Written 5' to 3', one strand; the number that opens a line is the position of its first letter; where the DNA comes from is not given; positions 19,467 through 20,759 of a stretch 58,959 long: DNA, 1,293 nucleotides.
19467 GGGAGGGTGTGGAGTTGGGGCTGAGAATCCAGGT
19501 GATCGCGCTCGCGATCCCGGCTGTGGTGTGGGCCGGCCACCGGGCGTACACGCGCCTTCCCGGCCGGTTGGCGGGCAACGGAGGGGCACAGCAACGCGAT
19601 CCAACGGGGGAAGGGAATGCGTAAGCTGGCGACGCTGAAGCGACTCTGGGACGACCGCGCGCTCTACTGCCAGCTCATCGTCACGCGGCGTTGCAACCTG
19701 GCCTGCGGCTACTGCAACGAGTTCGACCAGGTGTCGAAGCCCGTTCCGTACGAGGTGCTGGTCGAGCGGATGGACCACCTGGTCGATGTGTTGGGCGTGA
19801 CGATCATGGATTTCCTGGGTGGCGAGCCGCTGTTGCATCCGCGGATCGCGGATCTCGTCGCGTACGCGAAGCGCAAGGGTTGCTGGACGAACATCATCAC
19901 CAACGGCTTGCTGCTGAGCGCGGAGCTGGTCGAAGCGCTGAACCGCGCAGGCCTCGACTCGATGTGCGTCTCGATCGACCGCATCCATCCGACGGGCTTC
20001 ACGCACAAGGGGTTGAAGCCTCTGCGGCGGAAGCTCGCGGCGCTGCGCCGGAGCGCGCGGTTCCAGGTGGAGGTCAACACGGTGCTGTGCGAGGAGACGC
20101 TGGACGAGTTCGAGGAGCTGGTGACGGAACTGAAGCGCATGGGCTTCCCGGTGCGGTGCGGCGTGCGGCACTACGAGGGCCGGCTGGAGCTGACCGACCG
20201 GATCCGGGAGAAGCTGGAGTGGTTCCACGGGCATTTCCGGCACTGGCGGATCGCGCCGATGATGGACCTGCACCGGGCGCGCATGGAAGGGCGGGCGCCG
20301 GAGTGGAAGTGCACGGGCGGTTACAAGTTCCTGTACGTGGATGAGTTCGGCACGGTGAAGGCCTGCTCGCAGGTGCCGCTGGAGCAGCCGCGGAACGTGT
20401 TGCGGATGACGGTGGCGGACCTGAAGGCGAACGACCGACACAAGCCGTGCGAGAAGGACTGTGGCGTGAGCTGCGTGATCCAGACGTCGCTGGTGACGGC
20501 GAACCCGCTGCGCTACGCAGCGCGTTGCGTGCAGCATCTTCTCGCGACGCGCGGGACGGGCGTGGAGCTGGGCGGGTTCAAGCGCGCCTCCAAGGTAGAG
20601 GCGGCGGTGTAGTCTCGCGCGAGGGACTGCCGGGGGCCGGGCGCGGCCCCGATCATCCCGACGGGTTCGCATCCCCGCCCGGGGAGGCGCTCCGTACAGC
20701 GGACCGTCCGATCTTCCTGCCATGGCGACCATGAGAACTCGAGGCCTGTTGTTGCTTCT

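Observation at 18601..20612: Overlapping three-gene operon: 98-aa cytoplasmic protein, DedA/TVP38 membrane protein, radical SAM enzyme with Cys-rich C-terminus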

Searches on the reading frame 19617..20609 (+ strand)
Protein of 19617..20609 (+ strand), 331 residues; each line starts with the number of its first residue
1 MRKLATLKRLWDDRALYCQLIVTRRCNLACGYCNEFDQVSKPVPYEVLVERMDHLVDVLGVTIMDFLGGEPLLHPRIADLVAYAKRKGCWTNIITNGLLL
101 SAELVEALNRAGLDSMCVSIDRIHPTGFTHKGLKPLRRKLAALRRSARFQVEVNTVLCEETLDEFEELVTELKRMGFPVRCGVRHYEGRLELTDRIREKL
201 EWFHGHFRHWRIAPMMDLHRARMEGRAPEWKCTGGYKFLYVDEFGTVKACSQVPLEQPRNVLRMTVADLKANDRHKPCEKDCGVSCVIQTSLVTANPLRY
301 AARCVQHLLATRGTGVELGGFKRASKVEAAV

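Call 3: search_protein_families(library=pfam, proteins=[window:19617-20609:+], max_evalue=0.01)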
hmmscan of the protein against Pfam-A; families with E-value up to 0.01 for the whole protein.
window:19617-20609:+ (331 aa): 2 families
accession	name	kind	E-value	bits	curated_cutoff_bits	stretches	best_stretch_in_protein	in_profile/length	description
PF04055.27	Radical_SAM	-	5.5e-19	69.4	29.5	1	21-170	2-164/166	Radical SAM superfamily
PF13353.11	Fer4_12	-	0.0038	17.9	22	1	24-99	13-93/137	4Fe-4S single cluster domain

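Call 4: search_protein_families(library=ncbifam, proteins=[window:19617-20609:+], max_evalue=0.01)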
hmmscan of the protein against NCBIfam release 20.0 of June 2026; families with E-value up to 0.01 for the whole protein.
window:19617-20609:+ (331 aa): 64 families (the best 25 are shown)
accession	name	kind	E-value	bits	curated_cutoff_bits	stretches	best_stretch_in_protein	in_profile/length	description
TIGR02666.1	moaA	equivalog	1.7e-18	66.7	284.05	1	17-180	11-188/336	GTP 3',8-cyclase MoaA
TIGR02109.1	PQQ_syn_pqqE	equivalog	3.1e-18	65.9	381.35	1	22-169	13-166/358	pyrroloquinoline quinone biosynthesis protein PqqE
TIGR04545.1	rSAM_ahbD_hemeb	equivalog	3.7e-17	62.8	500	1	22-176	6-166/339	heme b synthase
TIGR04317.1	W_rSAM_matur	equivalog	3.6e-16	59.2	380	1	21-153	9-143/349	tungsten cofactor oxidoreductase radical SAM maturase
NF038283.1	viperin_w_prok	equivalog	3.8e-16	59.1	180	1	22-163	8-168/281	viperin family antiviral radical SAM protein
TIGR02668.1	moaA_archaeal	equivalog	1.9e-15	56.7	325.25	1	20-173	14-174/303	GTP 3',8-cyclase MoaA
TIGR04311.1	rSAM_Geo_metal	subfamily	2.3e-15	56.5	400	1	21-170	8-172/423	radical SAM/SPASM family putative metalloenzyme maturase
TIGR04055.1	rSAM_NirJ2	equivalog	9.3e-15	55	500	1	23-127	7-112/326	putative heme d1 biosynthesis radical SAM protein NirJ2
TIGR04347.1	pseudo_SAM_Halo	equivalog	1.2e-14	54.4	525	1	22-124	44-148/390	TIGR04347 family pseudo-SAM/SPASM protein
TIGR04303.1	GeoRSP_rSAM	equivalog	4.2e-14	52.9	400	1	20-170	9-162/325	GeoRSP system radical SAM/SPASM protein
TIGR04051.1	rSAM_NirJ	equivalog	4.4e-14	52.2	515.45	1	22-169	8-160/354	heme d1 biosynthesis radical SAM protein NirJ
NF001199.0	PRK00164.2-1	equivalog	6e-13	48.6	231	1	20-158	16-160/308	GTP 3',8-cyclase MoaA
TIGR04546.1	rSAM_ahbC_deAc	equivalog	7.8e-13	48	650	1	21-134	44-159/390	12,18-didecarboxysiroheme deacetylase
NF050035.1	rSAM_WgK_link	exception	8e-13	48.1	650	1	16-158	9-155/367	radical SAM/SPASM peptide maturase WgkB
TIGR04054.1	rSAM_NirJ1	equivalog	8.1e-13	47.7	650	1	22-126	42-148/387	putative heme d1 biosynthesis radical SAM protein NirJ1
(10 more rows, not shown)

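Call 5: find_homologous_proteins(query=window:19617-20609:+, max_evalue=0.00001)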
Query window:19617-20609:+ (331 aa): 1781 proteins with E <= 0.00001 among 6804 candidates; the best 120 are listed.
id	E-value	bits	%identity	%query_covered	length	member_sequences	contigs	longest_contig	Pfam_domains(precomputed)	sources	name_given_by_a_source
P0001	1.1e-226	770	100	100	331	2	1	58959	PF04055.28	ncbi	ncbi:MAG TPA: radical SAM protein [Longimicrobiales bacterium]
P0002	4.7e-224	761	98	100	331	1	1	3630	PF04055.28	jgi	-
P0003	8.6e-218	740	96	100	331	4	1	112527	PF04055.28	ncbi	ncbi:MAG TPA: radical SAM protein [Longimicrobiales bacterium]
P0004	2.7e-206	703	90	100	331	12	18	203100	PF04055.28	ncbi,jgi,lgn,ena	ncbi:MAG: radical SAM protein [bacterium]|jgi:MoaA/NifB/PqqE/SkfB family radical SAM enzyme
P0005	3.5e-206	702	90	100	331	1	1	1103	PF04055.28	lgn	-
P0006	2.7e-205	699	90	100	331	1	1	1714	PF04055.28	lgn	-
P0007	4.8e-205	698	90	100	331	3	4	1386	PF04055.28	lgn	-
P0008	6.0e-202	688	90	100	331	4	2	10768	PF04055.28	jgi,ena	-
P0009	1.4e-188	644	82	100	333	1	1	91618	PF04055.28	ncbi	ncbi:MAG TPA: radical SAM protein [Longimicrobiales bacterium]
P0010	1.3e-185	635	82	100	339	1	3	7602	PF04055.28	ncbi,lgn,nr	ncbi:MAG: radical SAM protein [Gemmatimonadetes bacterium]|nr:radical SAM protein [Gemmatimonadota b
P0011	2.0e-185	634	82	98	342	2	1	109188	PF04055.28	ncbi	-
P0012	3.1e-185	633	83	100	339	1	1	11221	PF04055.28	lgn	-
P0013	1.1e-184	631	81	98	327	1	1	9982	PF04055.28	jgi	jgi:MoaA/NifB/PqqE/SkfB family radical SAM enzyme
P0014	3.2e-184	630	80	100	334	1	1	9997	PF04055.28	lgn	-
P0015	3.3e-184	630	81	98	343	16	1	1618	PF04055.28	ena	-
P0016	3.3e-184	630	80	100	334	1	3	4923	PF04055.28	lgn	-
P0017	7.3e-184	629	80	99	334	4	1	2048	PF04055.28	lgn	-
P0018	1.6e-183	628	81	100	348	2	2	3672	PF04055.28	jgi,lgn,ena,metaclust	metaclust:\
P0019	4.1e-183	626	82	97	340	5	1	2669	PF04055.28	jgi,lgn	jgi:MoaA/NifB/PqqE/SkfB family radical SAM enzyme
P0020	1.4e-182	625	81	98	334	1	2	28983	PF04055.28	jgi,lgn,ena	jgi:MoaA/NifB/PqqE/SkfB family radical SAM enzyme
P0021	1.0e-181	622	82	98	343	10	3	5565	PF04055.28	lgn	-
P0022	9.5e-181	619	80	98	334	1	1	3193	PF04055.28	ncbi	ncbi:MAG: radical SAM protein [Longimicrobiales bacterium]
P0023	1.3e-178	612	79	98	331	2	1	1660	PF04055.28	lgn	-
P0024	1.3e-178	612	79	97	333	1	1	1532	PF04055.28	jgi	jgi:MoaA/NifB/PqqE/SkfB family radical SAM enzyme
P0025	1.7e-177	608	79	98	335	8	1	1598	PF04055.28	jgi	jgi:MoaA/NifB/PqqE/SkfB family radical SAM enzyme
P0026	2.7e-177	607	79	99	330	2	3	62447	PF04055.28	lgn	-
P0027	1.1e-172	592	76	98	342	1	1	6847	PF04055.28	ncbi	ncbi:MAG: radical SAM protein [Gemmatimonadota bacterium]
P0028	1.8e-171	588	75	100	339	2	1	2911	PF04055.28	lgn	-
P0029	2.3e-171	588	76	98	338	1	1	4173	PF04055.28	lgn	-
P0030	4.7e-168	577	78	94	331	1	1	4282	PF04055.28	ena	-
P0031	5.4e-168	577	79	93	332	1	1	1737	PF04055.28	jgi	jgi:MoaA/NifB/PqqE/SkfB family radical SAM enzyme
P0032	9.7e-166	569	76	94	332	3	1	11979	PF04055.28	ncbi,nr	ncbi:MAG TPA: radical SAM protein [Longimicrobiales bacterium]|nr:radical SAM protein [Longimicrobia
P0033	1.5e-165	569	74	98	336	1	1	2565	PF04055.28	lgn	-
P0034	2.1e-165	568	76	94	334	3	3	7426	PF04055.28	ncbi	ncbi:MAG: radical SAM protein [Pseudomonas sp.]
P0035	2.9e-165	568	75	95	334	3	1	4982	PF04055.28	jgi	jgi:MoaA/NifB/PqqE/SkfB family radical SAM enzyme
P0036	3.4e-165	567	77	95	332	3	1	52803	PF04055.28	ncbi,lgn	-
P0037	3.6e-165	567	74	98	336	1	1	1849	PF04055.28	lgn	-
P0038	1.2e-164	566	76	94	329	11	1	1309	PF04055.28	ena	-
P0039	1.2e-163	562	74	94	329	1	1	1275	PF04055.28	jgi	jgi:MoaA/NifB/PqqE/SkfB family radical SAM enzyme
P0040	1.5e-163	562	75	94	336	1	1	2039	PF04055.28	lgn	-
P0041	1.8e-163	562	76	93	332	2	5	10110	PF04055.28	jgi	jgi:MoaA/NifB/PqqE/SkfB family radical SAM enzyme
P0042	4.5e-163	560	75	95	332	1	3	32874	PF04055.28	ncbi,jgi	jgi:MoaA/NifB/PqqE/SkfB family radical SAM enzyme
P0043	4.7e-163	560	76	94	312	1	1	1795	PF04055.28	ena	-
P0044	4.9e-163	560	76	93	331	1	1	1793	PF04055.28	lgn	-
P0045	5.9e-163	560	72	100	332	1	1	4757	PF04055.28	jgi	jgi:MoaA/NifB/PqqE/SkfB family radical SAM enzyme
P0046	1.0e-162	559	77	94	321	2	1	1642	PF04055.28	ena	-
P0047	1.6e-162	559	75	94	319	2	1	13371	PF04055.28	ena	-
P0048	2.9e-162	558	72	100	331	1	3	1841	PF04055.28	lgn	-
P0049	3.9e-162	557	76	94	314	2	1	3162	PF04055.28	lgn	-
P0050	1.2e-161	556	76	94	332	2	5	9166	PF04055.28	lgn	-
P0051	1.2e-161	556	75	94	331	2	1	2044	PF04055.28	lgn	-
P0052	1.3e-161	556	71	100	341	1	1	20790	PF04055.28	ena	-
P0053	6.9e-161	553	74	94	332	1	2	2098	PF04055.28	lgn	-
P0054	8.0e-161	553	75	94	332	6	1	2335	PF04055.28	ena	-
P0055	1.0e-160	553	75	94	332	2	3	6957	PF04055.28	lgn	-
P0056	1.8e-160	552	76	94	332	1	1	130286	PF04055.28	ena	-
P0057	2.2e-160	552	75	94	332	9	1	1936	PF04055.28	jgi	jgi:MoaA/NifB/PqqE/SkfB family radical SAM enzyme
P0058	2.5e-160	551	75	94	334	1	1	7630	PF04055.28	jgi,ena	-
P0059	3.7e-160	551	75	94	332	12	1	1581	PF04055.28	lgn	-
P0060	4.5e-160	551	73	94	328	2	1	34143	PF04055.28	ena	-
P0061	4.6e-160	551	74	93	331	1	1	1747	PF04055.28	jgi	jgi:MoaA/NifB/PqqE/SkfB family radical SAM enzyme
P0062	7.3e-160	550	75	94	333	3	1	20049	PF04055.28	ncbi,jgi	jgi:MoaA/NifB/PqqE/SkfB family radical SAM enzyme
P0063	9.6e-160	550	76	94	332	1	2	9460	PF04055.28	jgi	jgi:MoaA/NifB/PqqE/SkfB family radical SAM enzyme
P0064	1.1e-159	549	75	94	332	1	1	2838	PF04055.28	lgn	-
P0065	1.7e-159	549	73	94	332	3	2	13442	PF04055.28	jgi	jgi:MoaA/NifB/PqqE/SkfB family radical SAM enzyme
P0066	3.0e-159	548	74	94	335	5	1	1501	PF04055.28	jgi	jgi:MoaA/NifB/PqqE/SkfB family radical SAM enzyme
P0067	6.4e-159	547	75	94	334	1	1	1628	PF04055.28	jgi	jgi:MoaA/NifB/PqqE/SkfB family radical SAM enzyme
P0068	3.1e-158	545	73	95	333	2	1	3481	PF04055.28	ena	-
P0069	6.8e-158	543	74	94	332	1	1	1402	PF04055.28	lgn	-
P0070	1.6e-157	542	72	94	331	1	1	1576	PF04055.28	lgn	-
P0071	2.0e-157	542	72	94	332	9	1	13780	PF04055.28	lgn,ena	-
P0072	2.3e-157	542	73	95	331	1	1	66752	PF04055.28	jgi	jgi:MoaA/NifB/PqqE/SkfB family radical SAM enzyme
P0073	3.5e-157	541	72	93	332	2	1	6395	PF04055.28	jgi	jgi:MoaA/NifB/PqqE/SkfB family radical SAM enzyme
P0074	3.7e-157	541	72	94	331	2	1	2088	PF04055.28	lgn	-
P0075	3.7e-157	541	70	100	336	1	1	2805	PF04055.28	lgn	-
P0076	5.3e-157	541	73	94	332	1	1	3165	PF04055.28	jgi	jgi:MoaA/NifB/PqqE/SkfB family radical SAM enzyme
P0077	6.2e-157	540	73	94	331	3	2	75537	PF04055.28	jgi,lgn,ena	-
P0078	1.0e-156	540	72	94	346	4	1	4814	PF04055.28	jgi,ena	-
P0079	3.9e-156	538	72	93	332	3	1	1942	PF04055.28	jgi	jgi:MoaA/NifB/PqqE/SkfB family radical SAM enzyme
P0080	4.2e-156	538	72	94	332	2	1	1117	PF04055.28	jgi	jgi:MoaA/NifB/PqqE/SkfB family radical SAM enzyme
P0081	8.3e-156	537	72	94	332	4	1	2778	PF04055.28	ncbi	ncbi:MAG TPA: radical SAM protein [Longimicrobiales bacterium]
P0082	1.2e-154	533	73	94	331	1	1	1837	PF04055.28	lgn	-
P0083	1.3e-154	533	72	94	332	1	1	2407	PF04055.28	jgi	jgi:MoaA/NifB/PqqE/SkfB family radical SAM enzyme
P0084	1.0e-152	526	78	86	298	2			PF04055.28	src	-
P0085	8.3e-152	523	68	100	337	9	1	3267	PF04055.28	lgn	-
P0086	8.4e-141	487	81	77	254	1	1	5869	PF04055.28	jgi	-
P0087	2.2e-136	473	78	76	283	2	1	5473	PF04055.28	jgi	jgi:MoaA/NifB/PqqE/SkfB family radical SAM enzyme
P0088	8.1e-123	428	85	67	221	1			PF04055.28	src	-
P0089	5.1e-120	419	79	68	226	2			PF04055.28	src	-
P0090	5.6e-117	409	72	75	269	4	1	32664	PF04055.28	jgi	jgi:MoaA/NifB/PqqE/SkfB family radical SAM enzyme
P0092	2.8e-100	354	86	55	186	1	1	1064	PF04055.28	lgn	-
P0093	8.7e-93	329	76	56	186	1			PF04055.28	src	-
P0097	5.6e-69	251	46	85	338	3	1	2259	PF04055.28,PF13353.12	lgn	-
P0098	8.7e-67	244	40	99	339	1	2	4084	PF04055.28,PF13353.12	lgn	-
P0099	9.3e-67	244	87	39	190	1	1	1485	PF04055.28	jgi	jgi:hypothetical protein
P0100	6.4e-65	238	43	85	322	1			PF04055.28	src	-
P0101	9.7e-64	234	42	86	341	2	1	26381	PF04055.28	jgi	jgi:MoaA/NifB/PqqE/SkfB family radical SAM enzyme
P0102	2.1e-63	233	39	92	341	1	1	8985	PF04055.28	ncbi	-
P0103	1.3e-62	230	41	92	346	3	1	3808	PF04055.28,PF13353.12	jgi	jgi:molybdenum cofactor biosynthesis enzyme MoaA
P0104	2.2e-62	230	41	94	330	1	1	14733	PF04055.28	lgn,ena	-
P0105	2.4e-62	229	45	88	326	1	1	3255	PF04055.28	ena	-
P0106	3.6e-62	229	42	86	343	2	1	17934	PF04055.28,PF13353.12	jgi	jgi:MoaA/NifB/PqqE/SkfB family radical SAM enzyme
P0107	6.8e-62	228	42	88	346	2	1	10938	PF04055.28,PF13353.12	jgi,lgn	jgi:MoaA/NifB/PqqE/SkfB family radical SAM enzyme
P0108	2.9e-61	226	39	91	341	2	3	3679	PF04055.28,PF13353.12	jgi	-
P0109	4.4e-61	225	41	90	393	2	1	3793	PF04055.28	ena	-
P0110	1.3e-60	224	43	85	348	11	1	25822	PF04055.28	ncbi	-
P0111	1.9e-60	223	40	93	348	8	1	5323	PF04055.28,PF13353.12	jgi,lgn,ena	-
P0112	2.2e-60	223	43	89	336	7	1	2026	PF04055.28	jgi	jgi:molybdenum cofactor biosynthesis enzyme MoaA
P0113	4.4e-60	222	38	92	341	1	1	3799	PF04055.28,PF13353.12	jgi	-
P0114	7.9e-60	221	41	92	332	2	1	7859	PF04055.28,PF13353.12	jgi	jgi:MoaA/NifB/PqqE/SkfB family radical SAM enzyme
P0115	1.2e-59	220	43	86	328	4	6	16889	PF04055.28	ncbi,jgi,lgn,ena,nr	ncbi:MAG: radical SAM protein [Actinobacteria bacterium]|nr:MAG: radical SAM protein [Actinomycetota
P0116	1.3e-59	220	39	91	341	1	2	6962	PF04055.28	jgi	jgi:MoaA/NifB/PqqE/SkfB family radical SAM enzyme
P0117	1.9e-59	220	42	88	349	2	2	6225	PF04055.28,PF13353.12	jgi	jgi:MoaA/NifB/PqqE/SkfB family radical SAM enzyme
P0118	2.4e-59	219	43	85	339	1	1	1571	PF04055.28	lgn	-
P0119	2.6e-59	219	43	86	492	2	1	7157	PF04055.28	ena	-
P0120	4.6e-59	219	43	85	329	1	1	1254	PF04055.28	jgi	jgi:MoaA/NifB/PqqE/SkfB family radical SAM enzyme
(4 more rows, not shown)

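Call 6: search_solved_structures(query=window:19617-20609:+, max_evalue=0.001, show_alignments=2)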
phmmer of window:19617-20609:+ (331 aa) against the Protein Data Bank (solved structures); distinct sequences matched with E-value up to 0.001: 18.
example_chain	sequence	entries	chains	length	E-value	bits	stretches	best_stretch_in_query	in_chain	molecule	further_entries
6efn_A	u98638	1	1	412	1.4e-09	41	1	16-274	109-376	Sporulation killing factor maturation protein SkfB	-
7vob_C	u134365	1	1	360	5.1e-09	39.2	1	16-169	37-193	Cytosylglucuronate decarboxylase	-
7voc_C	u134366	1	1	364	5.2e-09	39.2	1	16-169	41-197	Cytosylglucuronate decarboxylase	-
8wm2_A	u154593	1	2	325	4.1e-08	36.2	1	10-122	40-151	Fe-S radical SAM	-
6c8v_A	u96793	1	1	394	2.2e-07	33.8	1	22-162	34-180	Coenzyme PQQ synthesis protein E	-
9dfn_A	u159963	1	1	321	3e-06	30.1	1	21-123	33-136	Radical SAM core domain-containing protein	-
9dfu_A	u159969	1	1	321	4.9e-06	29.4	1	22-123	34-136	Radical SAM core domain-containing protein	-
7n7h_A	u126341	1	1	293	7.3e-06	28.8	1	22-126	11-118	VIPERIN-LIKE ENZYME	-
7tol_A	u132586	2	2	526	1.1e-05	28.3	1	17-142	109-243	glycerol dibiphytanyl glycerol tetraether - macrocyclic archaeol synthase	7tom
5v1q_A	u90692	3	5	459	6.4e-05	25.7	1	23-169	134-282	Radical SAM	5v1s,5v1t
1tv7_A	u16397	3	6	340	0.00018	24.3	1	19-130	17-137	Molybdenum cofactor biosynthesis protein A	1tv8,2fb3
2fb2_A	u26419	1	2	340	0.00025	23.8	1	20-130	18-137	Molybdenum cofactor biosynthesis protein A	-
5vsl_A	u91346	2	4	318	0.00026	23.7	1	22-164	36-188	Radical S-adenosyl methionine domain-containing protein 2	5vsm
6q2p_A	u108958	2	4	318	0.00039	23.1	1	22-164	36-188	Radical S-adenosyl methionine domain-containing protein 2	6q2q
6b4c_A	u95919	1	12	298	0.00071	22.3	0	23-124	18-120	Viperin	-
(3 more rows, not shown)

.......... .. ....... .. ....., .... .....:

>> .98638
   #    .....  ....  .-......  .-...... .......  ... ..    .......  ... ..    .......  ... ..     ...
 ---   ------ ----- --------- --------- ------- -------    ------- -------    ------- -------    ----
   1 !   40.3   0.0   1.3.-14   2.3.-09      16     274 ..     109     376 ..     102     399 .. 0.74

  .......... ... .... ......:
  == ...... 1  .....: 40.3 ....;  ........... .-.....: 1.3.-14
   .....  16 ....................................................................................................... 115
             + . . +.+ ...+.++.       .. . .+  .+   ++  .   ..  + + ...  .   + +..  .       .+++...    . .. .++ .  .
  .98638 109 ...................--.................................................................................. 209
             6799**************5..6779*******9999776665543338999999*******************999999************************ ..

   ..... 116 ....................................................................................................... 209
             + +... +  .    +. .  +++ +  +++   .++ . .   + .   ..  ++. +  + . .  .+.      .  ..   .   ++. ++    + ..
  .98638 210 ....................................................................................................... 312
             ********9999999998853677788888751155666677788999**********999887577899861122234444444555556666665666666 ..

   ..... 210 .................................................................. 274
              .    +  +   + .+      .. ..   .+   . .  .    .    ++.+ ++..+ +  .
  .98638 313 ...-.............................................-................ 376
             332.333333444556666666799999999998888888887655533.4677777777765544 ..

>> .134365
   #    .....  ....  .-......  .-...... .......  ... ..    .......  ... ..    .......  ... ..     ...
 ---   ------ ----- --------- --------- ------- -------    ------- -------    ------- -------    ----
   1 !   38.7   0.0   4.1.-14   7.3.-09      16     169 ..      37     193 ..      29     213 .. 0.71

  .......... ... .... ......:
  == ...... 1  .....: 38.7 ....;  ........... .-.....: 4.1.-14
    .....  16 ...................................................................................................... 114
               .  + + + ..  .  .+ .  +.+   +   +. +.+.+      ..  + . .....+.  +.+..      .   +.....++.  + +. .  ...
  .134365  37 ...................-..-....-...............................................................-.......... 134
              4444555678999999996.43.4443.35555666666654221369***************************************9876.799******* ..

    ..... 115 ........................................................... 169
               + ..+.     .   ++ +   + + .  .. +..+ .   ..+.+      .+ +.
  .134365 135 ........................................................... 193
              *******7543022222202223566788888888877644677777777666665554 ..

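Call 8: find_encoding_contigs(protein=P0004, flank=5000, max_places=3)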
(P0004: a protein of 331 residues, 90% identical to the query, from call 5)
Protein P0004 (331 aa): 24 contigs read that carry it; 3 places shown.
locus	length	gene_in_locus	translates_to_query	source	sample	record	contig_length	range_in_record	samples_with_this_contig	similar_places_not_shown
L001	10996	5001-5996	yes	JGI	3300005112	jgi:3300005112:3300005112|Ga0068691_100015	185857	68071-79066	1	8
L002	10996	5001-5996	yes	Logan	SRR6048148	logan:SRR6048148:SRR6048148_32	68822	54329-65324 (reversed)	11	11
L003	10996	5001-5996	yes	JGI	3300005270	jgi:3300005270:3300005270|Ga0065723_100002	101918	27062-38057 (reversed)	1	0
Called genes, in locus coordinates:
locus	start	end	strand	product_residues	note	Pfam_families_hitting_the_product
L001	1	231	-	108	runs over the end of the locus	-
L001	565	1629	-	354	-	PF00158:Sigma54_activat, PF01078:Mg_chelatase (faint), PF14532:Sigma54_activ_2, PF00004:AAA (weak), PF07728:AAA_5 (weak), PF25601:AAA_lid_14, PF02954:HTH_8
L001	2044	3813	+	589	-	PF07690:MFS_1, PF00854:PTR2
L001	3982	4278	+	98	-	-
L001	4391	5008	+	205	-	PF09335:VTT_dom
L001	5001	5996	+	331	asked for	PF04055:Radical_SAM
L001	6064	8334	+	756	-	-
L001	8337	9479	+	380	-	-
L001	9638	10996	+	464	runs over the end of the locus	-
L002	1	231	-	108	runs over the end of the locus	-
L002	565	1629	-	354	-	PF00158:Sigma54_activat, PF01078:Mg_chelatase (faint), PF14532:Sigma54_activ_2, PF00004:AAA (weak), PF07728:AAA_5 (weak), PF25601:AAA_lid_14, PF02954:HTH_8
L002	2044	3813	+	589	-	PF07690:MFS_1, PF00854:PTR2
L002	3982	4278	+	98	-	-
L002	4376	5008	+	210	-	PF09335:VTT_dom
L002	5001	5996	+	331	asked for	PF04055:Radical_SAM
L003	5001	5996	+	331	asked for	PF04055:Radical_SAM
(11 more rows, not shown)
